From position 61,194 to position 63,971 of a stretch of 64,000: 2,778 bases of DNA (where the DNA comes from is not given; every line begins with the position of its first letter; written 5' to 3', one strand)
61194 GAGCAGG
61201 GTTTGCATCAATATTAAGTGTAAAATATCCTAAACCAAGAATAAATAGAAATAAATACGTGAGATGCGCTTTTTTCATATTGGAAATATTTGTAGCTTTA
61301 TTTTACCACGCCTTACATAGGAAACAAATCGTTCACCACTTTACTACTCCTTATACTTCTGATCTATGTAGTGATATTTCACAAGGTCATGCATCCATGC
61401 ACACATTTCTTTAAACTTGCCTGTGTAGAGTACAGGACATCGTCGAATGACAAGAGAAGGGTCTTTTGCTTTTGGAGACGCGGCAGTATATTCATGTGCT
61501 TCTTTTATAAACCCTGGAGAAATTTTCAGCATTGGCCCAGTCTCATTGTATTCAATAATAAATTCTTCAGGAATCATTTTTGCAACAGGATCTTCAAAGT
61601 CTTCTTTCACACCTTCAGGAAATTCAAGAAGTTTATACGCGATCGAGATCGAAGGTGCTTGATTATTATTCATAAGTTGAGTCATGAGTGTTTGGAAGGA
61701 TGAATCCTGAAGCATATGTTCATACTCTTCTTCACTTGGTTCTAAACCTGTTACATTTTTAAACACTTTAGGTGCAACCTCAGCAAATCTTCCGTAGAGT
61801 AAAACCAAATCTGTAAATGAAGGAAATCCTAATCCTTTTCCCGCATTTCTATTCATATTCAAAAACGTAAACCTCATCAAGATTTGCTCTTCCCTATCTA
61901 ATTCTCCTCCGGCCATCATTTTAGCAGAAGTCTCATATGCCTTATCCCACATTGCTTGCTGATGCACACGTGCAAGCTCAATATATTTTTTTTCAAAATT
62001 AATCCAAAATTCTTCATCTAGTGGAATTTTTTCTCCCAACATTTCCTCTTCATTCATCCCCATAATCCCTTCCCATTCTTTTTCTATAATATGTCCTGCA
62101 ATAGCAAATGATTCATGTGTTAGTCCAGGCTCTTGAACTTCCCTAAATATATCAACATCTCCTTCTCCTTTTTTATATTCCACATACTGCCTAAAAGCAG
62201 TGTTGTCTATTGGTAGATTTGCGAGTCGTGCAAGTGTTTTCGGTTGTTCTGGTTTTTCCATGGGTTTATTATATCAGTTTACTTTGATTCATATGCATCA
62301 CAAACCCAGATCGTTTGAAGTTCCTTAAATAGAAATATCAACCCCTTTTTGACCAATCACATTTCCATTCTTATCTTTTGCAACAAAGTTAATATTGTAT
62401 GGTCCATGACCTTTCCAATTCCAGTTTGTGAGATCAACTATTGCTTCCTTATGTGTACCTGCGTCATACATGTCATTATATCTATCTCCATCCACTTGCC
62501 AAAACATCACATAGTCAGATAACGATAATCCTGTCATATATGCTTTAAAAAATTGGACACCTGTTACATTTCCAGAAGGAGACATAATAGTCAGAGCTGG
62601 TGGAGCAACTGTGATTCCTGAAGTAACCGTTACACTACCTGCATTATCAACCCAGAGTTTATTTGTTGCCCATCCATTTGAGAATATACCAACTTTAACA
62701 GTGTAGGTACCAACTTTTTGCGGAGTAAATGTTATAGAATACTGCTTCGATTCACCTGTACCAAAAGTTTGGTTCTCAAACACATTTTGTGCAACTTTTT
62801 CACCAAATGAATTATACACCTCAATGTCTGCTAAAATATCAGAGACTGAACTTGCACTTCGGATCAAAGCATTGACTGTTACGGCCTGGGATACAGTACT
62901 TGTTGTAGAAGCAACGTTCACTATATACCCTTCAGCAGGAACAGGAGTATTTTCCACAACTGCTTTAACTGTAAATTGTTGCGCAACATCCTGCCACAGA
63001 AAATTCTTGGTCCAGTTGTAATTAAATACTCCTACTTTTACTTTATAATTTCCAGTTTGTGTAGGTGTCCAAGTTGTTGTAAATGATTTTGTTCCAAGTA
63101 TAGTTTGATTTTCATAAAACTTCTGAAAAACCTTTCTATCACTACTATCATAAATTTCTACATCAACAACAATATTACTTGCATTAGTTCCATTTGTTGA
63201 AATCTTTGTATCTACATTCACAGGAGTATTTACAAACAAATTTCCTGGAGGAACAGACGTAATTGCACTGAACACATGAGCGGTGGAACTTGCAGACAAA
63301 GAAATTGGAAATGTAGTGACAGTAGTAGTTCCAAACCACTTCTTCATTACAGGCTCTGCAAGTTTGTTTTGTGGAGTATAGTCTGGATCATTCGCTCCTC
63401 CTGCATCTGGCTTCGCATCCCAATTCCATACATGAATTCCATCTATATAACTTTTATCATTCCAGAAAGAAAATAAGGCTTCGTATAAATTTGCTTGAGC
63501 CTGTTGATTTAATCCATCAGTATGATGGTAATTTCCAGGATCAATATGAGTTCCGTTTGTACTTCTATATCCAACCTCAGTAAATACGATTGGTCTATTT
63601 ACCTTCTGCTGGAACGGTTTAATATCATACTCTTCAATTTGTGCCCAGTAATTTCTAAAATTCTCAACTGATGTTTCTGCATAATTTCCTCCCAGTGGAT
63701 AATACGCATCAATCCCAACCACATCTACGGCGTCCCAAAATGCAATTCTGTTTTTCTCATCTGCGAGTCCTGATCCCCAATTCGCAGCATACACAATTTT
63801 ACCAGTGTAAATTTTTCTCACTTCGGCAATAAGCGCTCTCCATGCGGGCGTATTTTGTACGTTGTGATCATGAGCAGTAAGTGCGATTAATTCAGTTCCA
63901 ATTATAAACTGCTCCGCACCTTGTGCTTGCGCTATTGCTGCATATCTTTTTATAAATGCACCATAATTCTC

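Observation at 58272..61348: Identical 18-mer with LexA half-site upstream of umuD and of a 978-aa beta-helix/PG-binding surface protein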

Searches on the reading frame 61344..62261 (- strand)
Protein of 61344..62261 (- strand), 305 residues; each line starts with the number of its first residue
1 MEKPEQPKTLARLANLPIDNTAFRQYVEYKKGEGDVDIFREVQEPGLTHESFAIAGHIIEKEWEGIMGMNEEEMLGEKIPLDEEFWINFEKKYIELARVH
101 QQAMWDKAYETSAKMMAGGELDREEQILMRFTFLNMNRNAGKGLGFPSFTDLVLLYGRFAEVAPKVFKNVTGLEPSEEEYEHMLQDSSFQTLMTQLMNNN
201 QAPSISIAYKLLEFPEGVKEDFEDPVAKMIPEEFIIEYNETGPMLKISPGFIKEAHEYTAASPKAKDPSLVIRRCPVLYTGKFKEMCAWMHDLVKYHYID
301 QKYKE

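Call 6: search_protein_families(library=pfam, proteins=[window:61344-62261:-], max_evalue=0.01)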
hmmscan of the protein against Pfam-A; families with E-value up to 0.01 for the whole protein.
window:61344-62261:- (305 aa): 0 families

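Call 9: find_encoding_contigs(protein=window:61344-62261:-, flank=10000, max_places=10)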
Protein window:61344-62261:- (305 aa): no gene with exactly this product is on record in the collection.

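Call 11: find_related_loci(query=window:61344-62261:-, collection=genome_contigs, flank=10000)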
Query window:61344-62261:- (305 aa) in genome_contigs; peptide patterns used: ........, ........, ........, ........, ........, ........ (x = any residue, [..] = any of these).
33 stretches matched a pattern, but none encodes a relative of the query by tblastn (E <= 1e-3).
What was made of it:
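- Tried and rejected: Genome-collection scan with the 305-aa protein found no relative (call 11).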

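Call 12: find_homologous_proteins(query=window:61344-62261:-, max_evalue=0.001)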
Query window:61344-62261:- (305 aa): 2 proteins with E <= 0.001 among 345 candidates.
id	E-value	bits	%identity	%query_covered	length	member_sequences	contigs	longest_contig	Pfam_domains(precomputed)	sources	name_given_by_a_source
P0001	1.9e-204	695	100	100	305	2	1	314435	-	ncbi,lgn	ncbi:MAG: hypothetical protein V4686_01720 [Patescibacteria group bacterium]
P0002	3.8e-170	583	84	99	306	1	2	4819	-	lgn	-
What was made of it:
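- The window comes from a MAG (call 12).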

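Call 13: find_encoding_contigs(protein=P0002, flank=10000, max_places=10)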
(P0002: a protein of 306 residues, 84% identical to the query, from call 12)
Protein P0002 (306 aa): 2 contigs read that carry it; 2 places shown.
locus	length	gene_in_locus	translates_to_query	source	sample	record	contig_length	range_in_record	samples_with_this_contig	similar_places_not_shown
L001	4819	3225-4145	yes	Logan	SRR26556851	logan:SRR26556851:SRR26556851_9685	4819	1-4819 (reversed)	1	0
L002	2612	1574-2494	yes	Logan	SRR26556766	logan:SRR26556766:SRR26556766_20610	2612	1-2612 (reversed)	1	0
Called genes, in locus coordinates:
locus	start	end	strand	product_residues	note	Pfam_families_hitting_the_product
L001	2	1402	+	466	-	?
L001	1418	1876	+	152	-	-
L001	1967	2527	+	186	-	-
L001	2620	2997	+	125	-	PF04892:VanZ-LLP1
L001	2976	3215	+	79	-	-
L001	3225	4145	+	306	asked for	-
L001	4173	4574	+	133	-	PF00717:Peptidase_S24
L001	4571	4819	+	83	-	?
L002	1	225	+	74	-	?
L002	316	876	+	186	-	-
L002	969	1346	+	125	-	PF04892:VanZ-LLP1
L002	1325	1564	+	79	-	-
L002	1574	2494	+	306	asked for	-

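Call 14: find_encoding_contigs(protein=P0001, flank=10000, max_places=10)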
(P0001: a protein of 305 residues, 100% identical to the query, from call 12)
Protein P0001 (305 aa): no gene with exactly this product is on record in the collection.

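Call 82: search_protein_families(library=pfam, proteins=[L001:1418-1876:+, L001:1967-2527:+, L001:2976-3215:+, L001:2-1402:+], max_evalue=0.01)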
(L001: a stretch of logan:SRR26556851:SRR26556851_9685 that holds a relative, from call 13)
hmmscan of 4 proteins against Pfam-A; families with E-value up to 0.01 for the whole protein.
L001:1418-1876:+ (152 aa): 0 families

L001:1967-2527:+ (186 aa): 0 families

L001:2976-3215:+ (79 aa): 0 families

L001:2-1402:+ (466 aa): 2 families
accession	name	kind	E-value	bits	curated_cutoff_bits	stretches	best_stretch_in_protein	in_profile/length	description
PF01471.23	PG_binding_1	-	1.1e-08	35.6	23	1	402-466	2-57/57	Putative peptidoglycan binding domain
PF13205.12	Big_5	-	0.00066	20.8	23.6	1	4-81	37-105/105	Bacterial Ig-like domain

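Call 91: search_solved_structures(query=window:61347-62261:-, max_evalue=1)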
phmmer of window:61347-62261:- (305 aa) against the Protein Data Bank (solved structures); distinct sequences matched with E-value up to 1: 0.

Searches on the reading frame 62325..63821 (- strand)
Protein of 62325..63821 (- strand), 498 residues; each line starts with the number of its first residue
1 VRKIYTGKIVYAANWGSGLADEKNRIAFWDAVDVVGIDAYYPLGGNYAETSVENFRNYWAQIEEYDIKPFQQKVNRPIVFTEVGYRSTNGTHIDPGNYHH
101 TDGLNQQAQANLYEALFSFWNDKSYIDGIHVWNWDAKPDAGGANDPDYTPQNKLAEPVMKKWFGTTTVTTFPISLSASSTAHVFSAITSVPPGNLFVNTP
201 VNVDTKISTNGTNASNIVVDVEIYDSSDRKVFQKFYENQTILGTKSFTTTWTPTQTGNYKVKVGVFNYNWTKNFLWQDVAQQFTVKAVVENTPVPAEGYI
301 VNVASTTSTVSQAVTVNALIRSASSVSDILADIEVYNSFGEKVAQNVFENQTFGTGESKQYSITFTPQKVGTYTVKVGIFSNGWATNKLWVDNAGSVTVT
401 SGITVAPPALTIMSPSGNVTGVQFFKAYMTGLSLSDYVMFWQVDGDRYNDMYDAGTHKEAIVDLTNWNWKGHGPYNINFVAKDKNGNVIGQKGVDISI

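Call 6: search_protein_families(library=pfam, proteins=[window:62325-63821:-], max_evalue=0.01)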
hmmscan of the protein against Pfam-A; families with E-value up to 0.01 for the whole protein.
window:62325-63821:- (498 aa): 6 families
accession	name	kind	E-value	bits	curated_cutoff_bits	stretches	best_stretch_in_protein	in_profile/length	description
PF22612.2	GH113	-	1.5e-23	84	27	1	2-150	155-286/289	Glycoside Hydrolase Family 113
PF13584.12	BatD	-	0.00014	22.9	24.1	0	189-269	2-79/92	BatD DUF11 like domain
PF00630.25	Filamin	-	0.00018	22.7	26.9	0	200-264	24-81/93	Filamin/ABP280 repeat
PF16586.11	DUF5060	-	0.0049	17.5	27.2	0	330-377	22-67/70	Domain of unknown function (DUF5060)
PF00801.26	PKD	-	0.0088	16.5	23.5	0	352-382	35-68/80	PKD domain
PF18338.7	BppL_N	-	0.01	15.9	25.8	0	238-252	11-25/25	Lower baseplate protein N-terminal domain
